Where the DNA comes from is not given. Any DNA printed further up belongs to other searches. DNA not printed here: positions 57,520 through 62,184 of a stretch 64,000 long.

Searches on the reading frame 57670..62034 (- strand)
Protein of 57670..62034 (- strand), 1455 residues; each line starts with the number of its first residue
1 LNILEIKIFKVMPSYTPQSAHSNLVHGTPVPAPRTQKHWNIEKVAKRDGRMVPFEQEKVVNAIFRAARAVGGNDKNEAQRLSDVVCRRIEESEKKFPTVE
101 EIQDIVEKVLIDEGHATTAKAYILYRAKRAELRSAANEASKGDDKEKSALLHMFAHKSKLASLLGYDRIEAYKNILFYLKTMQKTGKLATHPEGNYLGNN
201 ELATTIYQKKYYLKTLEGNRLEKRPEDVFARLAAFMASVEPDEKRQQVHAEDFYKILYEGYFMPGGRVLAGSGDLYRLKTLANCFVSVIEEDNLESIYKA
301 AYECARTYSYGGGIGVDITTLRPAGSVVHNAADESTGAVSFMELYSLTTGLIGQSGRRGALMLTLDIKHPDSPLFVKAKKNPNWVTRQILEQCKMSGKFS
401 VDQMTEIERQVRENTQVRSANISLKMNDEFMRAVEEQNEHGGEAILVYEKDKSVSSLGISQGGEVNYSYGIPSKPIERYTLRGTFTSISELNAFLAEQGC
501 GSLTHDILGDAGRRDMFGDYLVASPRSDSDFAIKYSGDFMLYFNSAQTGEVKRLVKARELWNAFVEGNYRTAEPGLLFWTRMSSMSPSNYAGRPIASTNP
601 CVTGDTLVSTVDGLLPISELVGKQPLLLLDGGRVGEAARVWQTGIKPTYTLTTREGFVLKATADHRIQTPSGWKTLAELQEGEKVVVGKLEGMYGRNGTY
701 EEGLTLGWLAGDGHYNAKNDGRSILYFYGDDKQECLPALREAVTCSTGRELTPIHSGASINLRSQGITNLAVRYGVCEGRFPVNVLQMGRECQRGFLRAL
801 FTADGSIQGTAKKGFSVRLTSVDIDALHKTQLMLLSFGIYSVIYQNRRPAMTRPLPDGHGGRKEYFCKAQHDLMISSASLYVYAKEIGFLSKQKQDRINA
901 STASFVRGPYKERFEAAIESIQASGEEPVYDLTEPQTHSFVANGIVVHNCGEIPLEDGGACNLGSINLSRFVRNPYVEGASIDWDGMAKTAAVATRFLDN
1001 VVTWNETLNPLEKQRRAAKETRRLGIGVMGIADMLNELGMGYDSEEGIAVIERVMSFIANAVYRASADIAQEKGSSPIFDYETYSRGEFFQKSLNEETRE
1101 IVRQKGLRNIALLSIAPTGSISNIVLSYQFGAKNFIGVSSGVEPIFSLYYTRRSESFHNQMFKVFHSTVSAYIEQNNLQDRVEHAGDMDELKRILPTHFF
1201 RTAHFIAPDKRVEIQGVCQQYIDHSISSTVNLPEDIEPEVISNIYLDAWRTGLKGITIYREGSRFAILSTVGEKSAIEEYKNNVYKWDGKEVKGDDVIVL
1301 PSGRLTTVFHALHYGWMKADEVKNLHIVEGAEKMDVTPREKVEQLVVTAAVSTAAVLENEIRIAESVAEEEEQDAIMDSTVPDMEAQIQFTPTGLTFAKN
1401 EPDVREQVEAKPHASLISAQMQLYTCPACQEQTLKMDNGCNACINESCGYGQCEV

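Call 86: search_protein_families(library=pfam, proteins=[window:57670-62034:-], max_evalue=0.001)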
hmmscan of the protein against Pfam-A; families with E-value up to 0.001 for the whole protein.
window:57670-62034:- (1455 aa): 5 families
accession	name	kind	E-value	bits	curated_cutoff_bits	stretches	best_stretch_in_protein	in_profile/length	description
PF02867.20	Ribonuc_red_lgC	-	3.3e-99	333.3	23.9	2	547-1259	157-523/523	Ribonucleotide reductase, barrel domain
PF03477.21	ATP-cone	-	1.5e-22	80.4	25.8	1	43-130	2-87/88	ATP cone domain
PF14528.11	LAGLIDADG_3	-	2.2e-17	63.5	22.5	1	791-888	1-82/82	LAGLIDADG-like domain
PF14890.11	Intein_splicing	-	3.9e-14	53.2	35.8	1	637-949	38-155/155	Intein splicing domain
PF00317.26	Ribonuc_red_lgN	-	4.7e-13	49.4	28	1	201-273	5-73/77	Ribonucleotide reductase, all-alpha domain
